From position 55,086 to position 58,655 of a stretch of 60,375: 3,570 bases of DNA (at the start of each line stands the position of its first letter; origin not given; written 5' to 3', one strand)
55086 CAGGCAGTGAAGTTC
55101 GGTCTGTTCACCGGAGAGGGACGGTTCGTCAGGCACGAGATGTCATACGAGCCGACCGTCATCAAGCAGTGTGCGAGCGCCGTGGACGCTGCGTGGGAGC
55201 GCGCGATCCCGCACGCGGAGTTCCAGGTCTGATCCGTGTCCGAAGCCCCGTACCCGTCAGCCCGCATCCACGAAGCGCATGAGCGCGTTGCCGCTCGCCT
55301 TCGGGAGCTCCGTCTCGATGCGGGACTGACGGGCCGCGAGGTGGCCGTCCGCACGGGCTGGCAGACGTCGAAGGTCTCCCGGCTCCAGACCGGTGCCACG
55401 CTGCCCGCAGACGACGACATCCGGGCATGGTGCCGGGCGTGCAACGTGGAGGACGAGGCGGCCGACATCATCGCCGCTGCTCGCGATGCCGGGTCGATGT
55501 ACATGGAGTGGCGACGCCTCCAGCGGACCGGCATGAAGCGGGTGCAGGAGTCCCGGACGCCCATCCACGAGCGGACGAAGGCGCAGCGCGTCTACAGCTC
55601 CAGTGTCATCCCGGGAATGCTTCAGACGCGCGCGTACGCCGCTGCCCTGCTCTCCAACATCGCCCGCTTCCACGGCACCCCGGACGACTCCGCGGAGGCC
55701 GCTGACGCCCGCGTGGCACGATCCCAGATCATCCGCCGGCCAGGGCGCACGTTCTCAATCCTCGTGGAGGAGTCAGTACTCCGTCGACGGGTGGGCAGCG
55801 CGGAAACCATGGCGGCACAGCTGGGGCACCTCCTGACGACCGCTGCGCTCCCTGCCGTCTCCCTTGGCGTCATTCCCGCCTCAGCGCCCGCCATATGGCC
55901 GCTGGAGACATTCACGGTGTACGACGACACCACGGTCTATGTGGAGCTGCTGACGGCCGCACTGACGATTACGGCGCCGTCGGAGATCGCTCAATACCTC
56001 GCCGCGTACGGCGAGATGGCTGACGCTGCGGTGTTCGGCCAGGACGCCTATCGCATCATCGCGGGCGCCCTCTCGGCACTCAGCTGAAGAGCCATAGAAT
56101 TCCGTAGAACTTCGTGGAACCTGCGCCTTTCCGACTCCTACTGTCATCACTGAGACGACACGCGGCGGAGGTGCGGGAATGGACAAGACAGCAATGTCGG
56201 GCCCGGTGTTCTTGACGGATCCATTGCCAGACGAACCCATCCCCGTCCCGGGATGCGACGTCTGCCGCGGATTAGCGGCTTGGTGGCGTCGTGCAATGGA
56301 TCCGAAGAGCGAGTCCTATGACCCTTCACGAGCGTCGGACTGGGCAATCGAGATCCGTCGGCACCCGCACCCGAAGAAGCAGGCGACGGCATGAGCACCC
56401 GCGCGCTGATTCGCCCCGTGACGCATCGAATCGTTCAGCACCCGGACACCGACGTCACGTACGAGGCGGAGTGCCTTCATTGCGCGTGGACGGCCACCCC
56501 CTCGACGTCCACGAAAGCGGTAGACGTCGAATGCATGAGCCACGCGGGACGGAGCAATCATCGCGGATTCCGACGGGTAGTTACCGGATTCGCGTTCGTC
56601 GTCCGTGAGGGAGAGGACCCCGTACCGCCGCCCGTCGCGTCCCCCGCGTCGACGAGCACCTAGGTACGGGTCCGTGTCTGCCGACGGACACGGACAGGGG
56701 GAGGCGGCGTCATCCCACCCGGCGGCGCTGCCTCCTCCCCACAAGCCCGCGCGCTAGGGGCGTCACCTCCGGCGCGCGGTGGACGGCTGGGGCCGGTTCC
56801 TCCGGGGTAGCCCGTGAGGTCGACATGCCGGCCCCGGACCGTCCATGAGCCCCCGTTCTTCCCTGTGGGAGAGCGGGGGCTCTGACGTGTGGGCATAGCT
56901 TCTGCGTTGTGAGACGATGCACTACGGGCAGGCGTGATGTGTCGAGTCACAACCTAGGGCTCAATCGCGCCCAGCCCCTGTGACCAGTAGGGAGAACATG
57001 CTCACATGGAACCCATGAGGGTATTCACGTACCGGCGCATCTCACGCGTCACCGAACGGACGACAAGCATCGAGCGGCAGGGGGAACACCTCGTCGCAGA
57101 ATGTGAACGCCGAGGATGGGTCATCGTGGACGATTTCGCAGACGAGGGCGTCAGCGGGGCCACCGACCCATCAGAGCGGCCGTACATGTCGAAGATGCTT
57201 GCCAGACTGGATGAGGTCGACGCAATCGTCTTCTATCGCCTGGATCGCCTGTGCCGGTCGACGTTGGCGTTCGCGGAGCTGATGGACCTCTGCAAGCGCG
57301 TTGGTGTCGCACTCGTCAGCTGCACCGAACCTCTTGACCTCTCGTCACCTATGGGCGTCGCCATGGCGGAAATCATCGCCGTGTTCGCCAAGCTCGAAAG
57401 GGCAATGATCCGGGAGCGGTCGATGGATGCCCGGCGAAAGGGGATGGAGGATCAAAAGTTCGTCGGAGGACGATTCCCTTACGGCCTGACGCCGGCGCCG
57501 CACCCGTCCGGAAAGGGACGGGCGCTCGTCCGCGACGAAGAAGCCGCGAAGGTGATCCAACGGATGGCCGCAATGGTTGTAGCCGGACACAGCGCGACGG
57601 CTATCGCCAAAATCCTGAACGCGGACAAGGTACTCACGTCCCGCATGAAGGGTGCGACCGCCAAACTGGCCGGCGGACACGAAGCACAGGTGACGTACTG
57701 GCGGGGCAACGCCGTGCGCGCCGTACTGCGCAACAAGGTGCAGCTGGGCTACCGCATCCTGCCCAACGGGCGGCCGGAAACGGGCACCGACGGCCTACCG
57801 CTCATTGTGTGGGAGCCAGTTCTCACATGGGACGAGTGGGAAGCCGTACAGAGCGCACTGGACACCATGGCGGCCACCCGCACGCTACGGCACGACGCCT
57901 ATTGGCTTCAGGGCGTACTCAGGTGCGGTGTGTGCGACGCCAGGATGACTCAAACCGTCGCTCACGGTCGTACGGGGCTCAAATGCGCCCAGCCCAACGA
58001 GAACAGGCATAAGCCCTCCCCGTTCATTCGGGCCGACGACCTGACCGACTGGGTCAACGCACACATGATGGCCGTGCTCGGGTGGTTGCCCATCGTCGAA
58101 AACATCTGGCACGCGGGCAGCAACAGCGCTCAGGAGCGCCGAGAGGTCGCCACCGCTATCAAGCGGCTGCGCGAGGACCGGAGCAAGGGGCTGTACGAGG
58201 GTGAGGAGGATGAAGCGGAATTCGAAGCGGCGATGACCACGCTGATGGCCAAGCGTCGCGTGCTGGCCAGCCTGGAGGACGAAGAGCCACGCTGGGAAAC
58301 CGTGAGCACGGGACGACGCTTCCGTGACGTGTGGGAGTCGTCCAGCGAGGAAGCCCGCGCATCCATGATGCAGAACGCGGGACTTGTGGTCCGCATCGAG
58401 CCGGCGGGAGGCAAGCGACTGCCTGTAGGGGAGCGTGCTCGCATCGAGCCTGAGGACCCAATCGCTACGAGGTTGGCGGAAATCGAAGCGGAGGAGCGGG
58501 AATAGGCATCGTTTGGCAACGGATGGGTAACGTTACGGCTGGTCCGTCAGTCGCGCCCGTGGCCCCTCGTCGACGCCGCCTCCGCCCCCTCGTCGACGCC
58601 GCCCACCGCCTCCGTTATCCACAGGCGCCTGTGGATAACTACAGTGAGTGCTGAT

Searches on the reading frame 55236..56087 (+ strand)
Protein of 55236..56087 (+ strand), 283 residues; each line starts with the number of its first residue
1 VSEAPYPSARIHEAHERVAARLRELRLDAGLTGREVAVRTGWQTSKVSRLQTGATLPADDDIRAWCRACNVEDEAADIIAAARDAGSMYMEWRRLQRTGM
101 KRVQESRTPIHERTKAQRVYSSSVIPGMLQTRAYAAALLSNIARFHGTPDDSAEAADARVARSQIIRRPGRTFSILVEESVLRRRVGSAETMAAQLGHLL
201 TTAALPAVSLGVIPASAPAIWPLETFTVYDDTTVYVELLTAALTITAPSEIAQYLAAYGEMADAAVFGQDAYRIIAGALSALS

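Call 28: search_protein_families(library=phrogs, proteins=[window:55236-56087:+], max_evalue=0.01)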
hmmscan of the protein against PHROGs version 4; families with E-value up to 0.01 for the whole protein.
window:55236-56087:+ (283 aa): 6 families
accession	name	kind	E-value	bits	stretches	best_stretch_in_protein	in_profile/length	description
phrog_9908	-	DNA, RNA and nucleotide metabolism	6.2e-37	128.3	1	15-279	11-279/282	DNA binding protein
phrog_2328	-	transcription regulation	5.4e-07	30.5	1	15-72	13-70/128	transcriptional repressor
phrog_3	-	transcription regulation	0.00033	21.5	1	16-114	87-188/430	transcriptional repressor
phrog_8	-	transcription regulation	0.0023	18.4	1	18-71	77-130/346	transcriptional regulator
phrog_1373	-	transcription regulation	0.0026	18.8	1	9-73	53-119/166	transcriptional regulator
phrog_2439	-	transcription regulation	0.0055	16.6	1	20-72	10-62/367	transcriptional regulator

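Call 79: search_protein_families(library=pfam, proteins=[window:55236-56087:+], max_evalue=0.01)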
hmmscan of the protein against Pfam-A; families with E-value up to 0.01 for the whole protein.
window:55236-56087:+ (283 aa): 3 families
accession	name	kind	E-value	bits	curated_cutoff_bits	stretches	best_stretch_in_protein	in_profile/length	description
PF19054.6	DUF5753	-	3e-35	121.9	23.4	1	116-276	13-177/178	Domain of unknown function (DUF5753)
PF13560.12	HTH_31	-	5.1e-13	49.6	27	1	18-75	2-60/64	Helix-turn-helix domain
PF01381.28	HTH_3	-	0.0014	19.1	23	1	22-72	1-51/55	Helix-turn-helix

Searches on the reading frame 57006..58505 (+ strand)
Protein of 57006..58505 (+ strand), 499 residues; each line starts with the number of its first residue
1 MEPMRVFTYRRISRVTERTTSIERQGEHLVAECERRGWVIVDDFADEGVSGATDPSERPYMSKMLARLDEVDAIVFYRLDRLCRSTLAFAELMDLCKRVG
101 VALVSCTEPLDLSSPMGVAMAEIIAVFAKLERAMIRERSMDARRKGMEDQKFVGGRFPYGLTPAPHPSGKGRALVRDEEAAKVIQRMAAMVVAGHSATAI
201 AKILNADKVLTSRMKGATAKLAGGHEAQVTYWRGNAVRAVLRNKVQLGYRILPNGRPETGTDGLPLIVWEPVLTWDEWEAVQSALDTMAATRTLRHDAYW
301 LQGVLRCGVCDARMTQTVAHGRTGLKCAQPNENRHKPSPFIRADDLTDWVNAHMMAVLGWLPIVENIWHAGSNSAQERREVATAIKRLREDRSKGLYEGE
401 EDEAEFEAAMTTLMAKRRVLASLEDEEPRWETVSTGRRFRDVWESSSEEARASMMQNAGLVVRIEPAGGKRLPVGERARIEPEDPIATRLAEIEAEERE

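Call 79: search_protein_families(library=pfam, proteins=[window:57006-58505:+], max_evalue=0.01)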
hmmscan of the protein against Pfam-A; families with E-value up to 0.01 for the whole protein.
window:57006-58505:+ (499 aa): 3 families
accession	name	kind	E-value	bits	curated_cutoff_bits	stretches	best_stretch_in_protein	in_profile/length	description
PF00239.26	Resolvase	-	5.1e-33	114.6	23.3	1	7-146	2-139/145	Resolvase, N terminal domain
PF07508.19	Recombinase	-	1e-12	48.6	21.1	1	178-287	1-101/102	Recombinase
PF13408.12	Zn_ribbon_recom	-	2.2e-06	28.4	25.3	1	300-352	1-55/58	Recombinase zinc beta ribbon domain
